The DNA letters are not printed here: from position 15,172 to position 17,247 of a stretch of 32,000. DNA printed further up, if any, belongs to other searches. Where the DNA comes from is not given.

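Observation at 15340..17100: Dol-P-sugar synthase-like GT2 fused to an MprF-type flippase-like domain, a candidate synthase-plus-flippase for Dol-P-hexose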

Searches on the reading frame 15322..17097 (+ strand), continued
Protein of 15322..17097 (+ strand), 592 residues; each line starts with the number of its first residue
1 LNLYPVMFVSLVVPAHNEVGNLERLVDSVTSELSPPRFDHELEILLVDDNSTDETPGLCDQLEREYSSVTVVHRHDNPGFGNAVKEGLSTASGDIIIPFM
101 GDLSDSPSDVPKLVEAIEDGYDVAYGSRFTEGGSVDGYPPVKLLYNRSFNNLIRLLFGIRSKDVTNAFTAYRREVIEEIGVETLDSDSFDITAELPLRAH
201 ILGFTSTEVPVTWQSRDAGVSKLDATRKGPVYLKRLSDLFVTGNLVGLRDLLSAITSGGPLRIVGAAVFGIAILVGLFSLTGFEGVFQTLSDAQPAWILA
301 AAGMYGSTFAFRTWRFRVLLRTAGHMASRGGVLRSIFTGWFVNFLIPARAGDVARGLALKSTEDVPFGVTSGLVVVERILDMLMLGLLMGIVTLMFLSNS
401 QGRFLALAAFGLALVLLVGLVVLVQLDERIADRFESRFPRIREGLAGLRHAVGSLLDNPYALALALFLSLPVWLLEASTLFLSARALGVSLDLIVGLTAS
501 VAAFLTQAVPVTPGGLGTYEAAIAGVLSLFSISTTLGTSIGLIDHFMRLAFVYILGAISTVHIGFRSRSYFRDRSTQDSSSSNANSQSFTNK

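Call 25: find_encoding_contigs(protein=P0050, flank=10000, max_places=1)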
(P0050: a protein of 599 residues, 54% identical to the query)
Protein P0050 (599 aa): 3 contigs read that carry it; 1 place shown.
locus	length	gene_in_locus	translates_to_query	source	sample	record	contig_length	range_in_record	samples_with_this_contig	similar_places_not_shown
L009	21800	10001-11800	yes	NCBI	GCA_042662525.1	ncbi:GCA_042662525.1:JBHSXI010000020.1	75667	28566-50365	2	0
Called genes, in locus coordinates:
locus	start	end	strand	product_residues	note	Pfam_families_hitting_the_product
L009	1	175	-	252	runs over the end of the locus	PF00483:NTP_transferase, PF01128:IspD (faint), PF12804:NTP_transf_3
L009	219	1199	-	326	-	PF01073:3Beta_HSD, PF01370:Epimerase, PF02719:Polysacc_synt_2, PF04321:RmlD_sub_bind, PF07993:NAD_binding_4, PF13460:NAD_binding_10 (weak), PF16363:GDP_Man_Dehyd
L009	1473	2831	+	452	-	-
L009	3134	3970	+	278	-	PF01522:Polysacc_deac_1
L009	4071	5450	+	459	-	PF00884:Sulfatase, PF01663:Phosphodiest (faint)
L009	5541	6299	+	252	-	PF02348:CTP_transf_3, PF12804:NTP_transf_3 (weak)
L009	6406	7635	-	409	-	PF20706:GT4-conflict, PF00534:Glycos_transf_1, PF13692:Glyco_trans_1_4, PF13524:Glyco_trans_1_2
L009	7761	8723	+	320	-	PF01073:3Beta_HSD, PF01370:Epimerase, PF02719:Polysacc_synt_2 (faint), PF04321:RmlD_sub_bind (weak), PF16363:GDP_Man_Dehyd, PF07993:NAD_binding_4 (weak)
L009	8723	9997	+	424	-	PF03721:UDPG_MGDP_dh_N, PF00984:UDPG_MGDP_dh, PF03720:UDPG_MGDP_dh_C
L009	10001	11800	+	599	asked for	PF00535:Glycos_transf_2, PF13641:Glyco_tranf_2_3, PF03706:LPG_synthase_TM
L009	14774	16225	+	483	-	-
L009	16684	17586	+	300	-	PF00535:Glycos_transf_2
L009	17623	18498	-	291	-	-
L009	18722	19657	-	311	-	-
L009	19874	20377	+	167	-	PF14602:Hexapep_2 (faint), PF00132:Hexapep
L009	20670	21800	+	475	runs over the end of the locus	PF01554:MatE (faint), PF01943:Polysacc_synt, PF13440:Polysacc_synt_3, PF03023:MurJ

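Call 26: find_encoding_contigs(protein=P0115, flank=10000, max_places=1)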
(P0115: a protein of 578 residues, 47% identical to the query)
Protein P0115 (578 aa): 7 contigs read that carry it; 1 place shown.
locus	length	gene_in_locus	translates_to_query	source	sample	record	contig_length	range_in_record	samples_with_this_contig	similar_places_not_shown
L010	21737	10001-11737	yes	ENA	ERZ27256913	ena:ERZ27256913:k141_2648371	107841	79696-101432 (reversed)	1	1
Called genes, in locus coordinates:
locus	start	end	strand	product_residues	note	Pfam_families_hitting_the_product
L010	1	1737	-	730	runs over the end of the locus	PF01966:HD (weak), PF00270:DEAD, PF04851:ResIII, PF00271:Helicase_C (weak), PF22590:Cas3-like_C_2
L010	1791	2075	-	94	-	-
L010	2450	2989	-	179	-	-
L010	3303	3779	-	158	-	-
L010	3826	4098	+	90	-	-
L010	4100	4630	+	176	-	PF01994:Trm56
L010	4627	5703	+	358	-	PF02655:ATP-grasp_3, PF15632:ATPgrasp_Ter (weak)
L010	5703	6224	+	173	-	PF02002:TFIIE_alpha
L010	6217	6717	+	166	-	PF01966:HD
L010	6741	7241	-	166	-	-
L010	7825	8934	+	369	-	PF01073:3Beta_HSD (weak), PF01370:Epimerase, PF02719:Polysacc_synt_2 (weak), PF04321:RmlD_sub_bind (weak), PF07993:NAD_binding_4, PF16363:GDP_Man_Dehyd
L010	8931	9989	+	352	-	PF01370:Epimerase, PF07993:NAD_binding_4 (weak), PF16363:GDP_Man_Dehyd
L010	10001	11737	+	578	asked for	PF00535:Glycos_transf_2, PF13641:Glyco_tranf_2_3 (weak), PF03706:LPG_synthase_TM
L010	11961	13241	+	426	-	PF00070:Pyr_redox (faint), PF03721:UDPG_MGDP_dh_N, PF07992:Pyr_redox_2 (weak), PF00984:UDPG_MGDP_dh, PF03720:UDPG_MGDP_dh_C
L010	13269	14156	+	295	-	PF00483:NTP_transferase, PF12804:NTP_transf_3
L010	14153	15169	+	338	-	PF01073:3Beta_HSD, PF01370:Epimerase, PF04321:RmlD_sub_bind, PF07993:NAD_binding_4 (faint), PF16363:GDP_Man_Dehyd, PF02719:Polysacc_synt_2 (weak)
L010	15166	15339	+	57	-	-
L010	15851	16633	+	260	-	PF00483:NTP_transferase, PF12804:NTP_transf_3 (weak)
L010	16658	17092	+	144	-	PF04138:GtrA_DPMS_TM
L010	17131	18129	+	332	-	PF01370:Epimerase, PF02719:Polysacc_synt_2, PF04321:RmlD_sub_bind, PF05368:NmrA (weak), PF08659:KR (weak), PF01073:3Beta_HSD, PF07993:NAD_binding_4, PF16363:GDP_Man_Dehyd, +1 more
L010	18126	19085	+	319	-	PF00535:Glycos_transf_2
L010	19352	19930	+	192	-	PF00702:Hydrolase, PF08645:PNK3P (weak), PF13419:HAD_2, PF13242:Hydrolase_like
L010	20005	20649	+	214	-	PF00923:TAL_FSA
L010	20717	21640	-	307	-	PF02779:Transket_pyr, PF02780:Transketolase_C, PF22613:Transketolase_C_1 (weak)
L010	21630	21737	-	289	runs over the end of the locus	PF13292:DXP_synthase_N (faint), PF00456:Transketolase_N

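Call 36: predict_structure(alignment_id=A1)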
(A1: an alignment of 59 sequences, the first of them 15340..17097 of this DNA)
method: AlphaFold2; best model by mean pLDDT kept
length: 586 residues; sequences in the alignment: 59
mean_pLDDT: 87.3   pTM: 0.84
mean pLDDT of the five models: 87.3, 86.2, 85.0, 83.4, 83.0
residues with pLDDT >= 90: 333; 70-90: 206; 50-70: 32; < 50: 15
segments of 3 or more residues with pLDDT < 50: 212-215, 577-586
pLDDT, mean of each block of 10 residues (from residue 1): 93 87 90 93 91 95 92 87 95 89 95 95 90 83 91 87 93 83 80 89 86 49 79 87 68 68 85 84 91 96 97 95 95 89 82 90 91 95 90 82 94 93 88 85 93 96 95 97 93 91 81 92 91 95 94 89 73 51 39
secondary structure, 60 per line:
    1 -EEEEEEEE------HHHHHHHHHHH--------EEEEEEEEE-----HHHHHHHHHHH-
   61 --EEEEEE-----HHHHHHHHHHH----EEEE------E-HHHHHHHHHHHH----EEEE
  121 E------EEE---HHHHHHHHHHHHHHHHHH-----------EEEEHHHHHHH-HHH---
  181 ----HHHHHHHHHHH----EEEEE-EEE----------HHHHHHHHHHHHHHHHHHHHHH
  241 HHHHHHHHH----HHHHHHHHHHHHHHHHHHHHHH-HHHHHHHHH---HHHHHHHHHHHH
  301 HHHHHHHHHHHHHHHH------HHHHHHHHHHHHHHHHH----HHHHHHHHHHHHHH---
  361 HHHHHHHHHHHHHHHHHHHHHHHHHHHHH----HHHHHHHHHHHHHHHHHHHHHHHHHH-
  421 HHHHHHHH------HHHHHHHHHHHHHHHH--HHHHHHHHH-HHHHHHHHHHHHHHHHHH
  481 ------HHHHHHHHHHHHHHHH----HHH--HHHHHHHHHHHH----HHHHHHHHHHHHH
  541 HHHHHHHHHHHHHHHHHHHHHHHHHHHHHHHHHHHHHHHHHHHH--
elements in order: E2-9 H16-26 E35-43 H49-59 E63-68 H74-84 E89-92 H101-112 E117-121 E128-130 H134-151 E163-166 H167-173 H185-195 E200-204 E206-208 H219-249 H254-275 H277-285 H289-316 H323-339 H344-357 H361-389 H394-419 H421-428 H435-450 H453-461 H463-480 H487-502 H512-523 H528-584

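Call 40: find_related_loci(query=A1, collection=metagenome_contigs, flank=7000)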
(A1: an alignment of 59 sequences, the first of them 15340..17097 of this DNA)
Query A1 (586 aa) in metagenome_contigs; peptide patterns used: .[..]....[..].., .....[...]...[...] (x = any residue, [..] = any of these).
507 stretches matched a pattern; 470 encode a relative of the query (tblastn E <= 1e-3); the best 80 are kept; 80 distinct loci.
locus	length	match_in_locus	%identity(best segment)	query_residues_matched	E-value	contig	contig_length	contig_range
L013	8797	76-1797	61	1-574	0e+0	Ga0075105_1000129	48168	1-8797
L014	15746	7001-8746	60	1-582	0e+0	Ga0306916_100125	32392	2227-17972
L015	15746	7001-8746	63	1-582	0e+0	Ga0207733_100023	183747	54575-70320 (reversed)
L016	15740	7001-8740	58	1-582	0e+0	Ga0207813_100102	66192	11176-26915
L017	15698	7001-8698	48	2-568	0e+0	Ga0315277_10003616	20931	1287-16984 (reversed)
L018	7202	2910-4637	48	1-580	0e+0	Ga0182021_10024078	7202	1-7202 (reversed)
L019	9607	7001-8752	48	2-586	0e+0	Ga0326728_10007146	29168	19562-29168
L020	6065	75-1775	48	3-570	0e+0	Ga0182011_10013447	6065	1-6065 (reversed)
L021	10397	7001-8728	49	1-577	0e+0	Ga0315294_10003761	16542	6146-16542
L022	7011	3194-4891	49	2-568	0e+0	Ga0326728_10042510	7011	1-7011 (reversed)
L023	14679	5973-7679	48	2-571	3e-179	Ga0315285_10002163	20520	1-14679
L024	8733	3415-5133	47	1-574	1e-178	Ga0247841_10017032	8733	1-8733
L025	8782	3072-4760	45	3-565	1e-177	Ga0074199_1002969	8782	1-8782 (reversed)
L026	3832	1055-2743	47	1-566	0e+0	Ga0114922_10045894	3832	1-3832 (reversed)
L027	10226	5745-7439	48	1-566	4e-176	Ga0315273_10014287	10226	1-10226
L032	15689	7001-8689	47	3-565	9e-172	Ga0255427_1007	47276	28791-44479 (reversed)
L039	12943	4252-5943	47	2-566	2e-177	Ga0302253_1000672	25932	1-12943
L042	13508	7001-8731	47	1-583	3e-170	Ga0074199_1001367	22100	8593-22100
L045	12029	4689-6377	47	1-564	2e-169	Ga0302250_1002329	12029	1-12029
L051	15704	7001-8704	44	3-572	3e-156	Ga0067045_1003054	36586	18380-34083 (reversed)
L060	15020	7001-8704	41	3-568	3e-113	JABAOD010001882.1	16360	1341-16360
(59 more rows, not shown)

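Call 42: fold_search(model_id=the predicted structure, library=pdb)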
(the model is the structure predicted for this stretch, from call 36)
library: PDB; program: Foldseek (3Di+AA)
matches with E <= 10: 814; with E <= 0.001: 206
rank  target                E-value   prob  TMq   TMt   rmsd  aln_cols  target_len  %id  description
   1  5mlz                  1.7e-13  1.00  0.36  0.58  14.5       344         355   27  Dolichyl phosphate mannose synthase in complex with GDP and Mg2+ (released 2017-08-09)
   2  9ep0                  2.4e-13  1.00  0.33  0.55   9.3       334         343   24  Dolichyl phosphate mannose synthase in complex with donor (GDP-Man) and traces of acceptor (Dol55P) and product (Dol55P- (released 2025-10-01)
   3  5mm1                  1.1e-12  1.00  0.36  0.58   4.5       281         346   29  Dolichyl phosphate mannose synthase in complex with GDP and dolichyl phosphate mannose (released 2017-08-09)
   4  9asc_A                1.4e-11  1.00  0.35  0.62   7.1       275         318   26  Cryo-EM Structure of the Glycosyltransferase ArnC from Salmonella enterica in the UDP-bound State Determined on Talos  (released 2025-02-05)
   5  9bhe_A                1.7e-11  1.00  0.35  0.63   6.8       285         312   26  Salmonella undecaprenyl-phosphate 4-deoxy-4-formamido-L-arabinose transferase (ArnC) bound to UDP (released 2025-02-12)
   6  8vxh_A                2.3e-11  1.00  0.32  0.58   7.3       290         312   25  Cryo-EM Structure of the Glycosyltransferase ArnC from Salmonella enterica in the Apo State Determined on Talos Arctic (released 2025-02-05)
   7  9b77_A                3.1e-11  1.00  0.32  0.58   7.2       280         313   24  Cryo-EM Structure of the Glycosyltransferase ArnC from Salmonella enterica in the Apo State Determined on Krios micros (released 2025-02-05)
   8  9bhc_B                4.7e-11  1.00  0.32  0.58   9.1       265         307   24  Salmonella undecaprenyl-phosphate 4-deoxy-4-formamido-L-arabinose transferase (ArnC) (released 2025-02-12)
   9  9bhc_A                5.9e-11  1.00  0.32  0.57   7.0       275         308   26  Salmonella undecaprenyl-phosphate 4-deoxy-4-formamido-L-arabinose transferase (ArnC) (released 2025-02-12)
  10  9bhe_B                2.8e-10  1.00  0.35  0.63   6.4       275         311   26  Salmonella undecaprenyl-phosphate 4-deoxy-4-formamido-L-arabinose transferase (ArnC) bound to UDP (released 2025-02-12)
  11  9hwj_A                2.8e-10  1.00  0.31  0.57   7.6       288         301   24  Structure of Undecaprenyl-phosphate 4-deoxy-4-formamido-L-arabinose transferase embedded in nanodisc (released 2026-01-14)
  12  9nyc_A                3.2e-10  1.00  0.33  0.59   9.1       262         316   23  Cryo-EM structure of the glycosyltransferase GtrB in the substrate-bound state (released 2025-12-17)
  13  9nyd_B                6.3e-10  1.00  0.32  0.58  10.3       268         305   24  Cryo-EM structure of the glycosyltransferase GtrB in the pre-catalysis and product-bound state (released 2025-12-17)
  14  9nyd_A                1.1e-09  1.00  0.33  0.59   7.5       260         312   24  Cryo-EM structure of the glycosyltransferase GtrB in the pre-catalysis and product-bound state (released 2025-12-17)
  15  9nyf_A                1.6e-09  1.00  0.33  0.59  11.4       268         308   22  Cryo-EM structure of the glycosyltransferase GtrB (tetramer volume) (released 2025-12-17)
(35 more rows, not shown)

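Call 49: find_encoding_contigs(protein=P0009, flank=8000, max_places=1)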
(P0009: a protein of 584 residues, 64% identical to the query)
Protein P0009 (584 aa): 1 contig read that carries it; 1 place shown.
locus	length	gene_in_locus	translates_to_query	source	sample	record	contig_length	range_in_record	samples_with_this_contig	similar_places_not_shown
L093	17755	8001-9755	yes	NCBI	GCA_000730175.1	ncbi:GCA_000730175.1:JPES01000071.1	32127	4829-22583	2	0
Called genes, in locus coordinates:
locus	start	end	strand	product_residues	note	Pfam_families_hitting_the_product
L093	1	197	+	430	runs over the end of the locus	PF03721:UDPG_MGDP_dh_N, PF03807:F420_oxidored (faint), PF00984:UDPG_MGDP_dh, PF03720:UDPG_MGDP_dh_C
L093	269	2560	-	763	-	PF22627:AglB_core-like, PF18079:AglB_L1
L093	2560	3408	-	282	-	PF02516:STT3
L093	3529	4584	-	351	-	PF01073:3Beta_HSD, PF01370:Epimerase, PF02719:Polysacc_synt_2, PF04321:RmlD_sub_bind, PF07993:NAD_binding_4, PF08659:KR (weak), PF13460:NAD_binding_10 (weak), PF16363:GDP_Man_Dehyd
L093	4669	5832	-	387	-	PF00106:adh_short (weak), PF01073:3Beta_HSD, PF01370:Epimerase, PF02719:Polysacc_synt_2 (weak), PF13460:NAD_binding_10 (weak), PF16363:GDP_Man_Dehyd, PF01370:Epimerase, PF16363:GDP_Man_Dehyd, +1 more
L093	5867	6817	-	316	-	PF01073:3Beta_HSD, PF01370:Epimerase, PF02719:Polysacc_synt_2 (faint), PF04321:RmlD_sub_bind, PF07993:NAD_binding_4 (faint), PF16363:GDP_Man_Dehyd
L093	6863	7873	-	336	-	PF00483:NTP_transferase, PF01128:IspD (weak), PF12804:NTP_transf_3, PF24894:Hexapep_GlmU (faint), PF25084:LbH_EIF2B (faint)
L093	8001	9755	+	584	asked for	PF00535:Glycos_transf_2, PF03706:LPG_synthase_TM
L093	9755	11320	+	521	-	PF13231:PMT_2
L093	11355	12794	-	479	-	PF01943:Polysacc_synt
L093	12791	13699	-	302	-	PF01663:Phosphodiest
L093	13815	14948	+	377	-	PF13439:Glyco_transf_4 (weak), PF13579:Glyco_trans_4_4 (faint), PF00534:Glycos_transf_1, PF13692:Glyco_trans_1_4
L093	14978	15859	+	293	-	PF01663:Phosphodiest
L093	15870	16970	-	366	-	PF00534:Glycos_transf_1, PF13692:Glyco_trans_1_4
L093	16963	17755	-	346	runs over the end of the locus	PF13439:Glyco_transf_4, PF13477:Glyco_trans_4_2 (weak), PF13579:Glyco_trans_4_4, PF20706:GT4-conflict, PF00534:Glycos_transf_1, PF13692:Glyco_trans_1_4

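Call 68: search_protein_families(library=pfam, proteins=[L006:2752-4398:-, L009:14774-16222:+, L009:1473-2828:+, L005:11758-13326:+], max_evalue=1)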
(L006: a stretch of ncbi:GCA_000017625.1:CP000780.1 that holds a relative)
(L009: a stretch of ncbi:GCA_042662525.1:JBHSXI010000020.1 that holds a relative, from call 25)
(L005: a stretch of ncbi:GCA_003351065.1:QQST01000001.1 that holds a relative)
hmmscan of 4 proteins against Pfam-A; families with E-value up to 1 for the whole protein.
L006:2752-4398:- (549 aa): 0 families

L009:14774-16222:+ (483 aa): 0 families

L009:1473-2828:+ (452 aa): 3 families
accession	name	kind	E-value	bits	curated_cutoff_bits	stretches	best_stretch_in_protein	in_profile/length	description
PF04464.20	Glyphos_transf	-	0.0042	16.5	22.1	1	319-386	222-291/367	CDP-Glycerol:Poly(glycerophosphate) glycerophosphotransferase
PF07685.20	GATase_3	-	0.011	15.8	27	1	280-330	31-81/196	CobB/CobQ-like glutamine amidotransferase domain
PF20471.4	DUF6716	-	0.046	13.1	27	1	343-386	242-282/342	Putative glycosyltransferase (DUF6716)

L005:11758-13326:+ (523 aa): 2 families
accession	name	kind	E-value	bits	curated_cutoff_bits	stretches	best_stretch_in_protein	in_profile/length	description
PF13231.12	PMT_2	-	3.3e-19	70.1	26.1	1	70-230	2-160/160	Dolichyl-phosphate-mannose-protein mannosyltransferase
PF09913.15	DUF2142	-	0.0011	18.3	30.1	1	98-230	129-262/395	Predicted membrane protein (DUF2142)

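Call 77: search_protein_representatives(protein=window:15340-17097:+)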
Query: 586 residues. Proteins with E-value up to 0.001 (for the whole library): 55402; up to 1e-10: 11793; up to 1e-30: 195. The best 150 are listed.
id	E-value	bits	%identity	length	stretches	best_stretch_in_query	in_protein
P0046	3.2e-209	712.6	57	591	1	2-573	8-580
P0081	2.4e-174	597.5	46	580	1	3-573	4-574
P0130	3.1e-144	498.1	45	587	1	3-567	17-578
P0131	2.0e-134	465.7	43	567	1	5-568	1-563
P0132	6.2e-132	457.5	41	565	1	2-567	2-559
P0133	4.1e-130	451.5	42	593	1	1-572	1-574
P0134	1.4e-126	439.8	41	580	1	1-571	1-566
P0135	5.2e-109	381.8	45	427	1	4-417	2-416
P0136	6.1e-99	348.6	51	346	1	234-573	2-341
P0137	2.2e-77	277.4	55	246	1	1-235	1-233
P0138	5.7e-69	249.6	43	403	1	253-567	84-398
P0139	1.4e-67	245.0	49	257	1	1-235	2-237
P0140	3.7e-65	237.1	48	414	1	2-235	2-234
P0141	1.0e-61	225.7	49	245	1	2-237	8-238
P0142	1.1e-61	225.5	47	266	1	312-567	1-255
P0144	1.2e-58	215.6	46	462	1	2-231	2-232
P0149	1.3e-54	202.3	45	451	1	2-237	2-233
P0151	2.8e-53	197.8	28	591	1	1-566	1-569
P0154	3.1e-52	194.4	44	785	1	2-235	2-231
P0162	4.4e-48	180.7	42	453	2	2-227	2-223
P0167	8.7e-47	176.4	42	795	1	2-241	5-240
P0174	4.0e-44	167.6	43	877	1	3-230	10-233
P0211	2.6e-39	151.7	43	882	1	3-227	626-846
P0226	8.2e-37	143.5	41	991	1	3-228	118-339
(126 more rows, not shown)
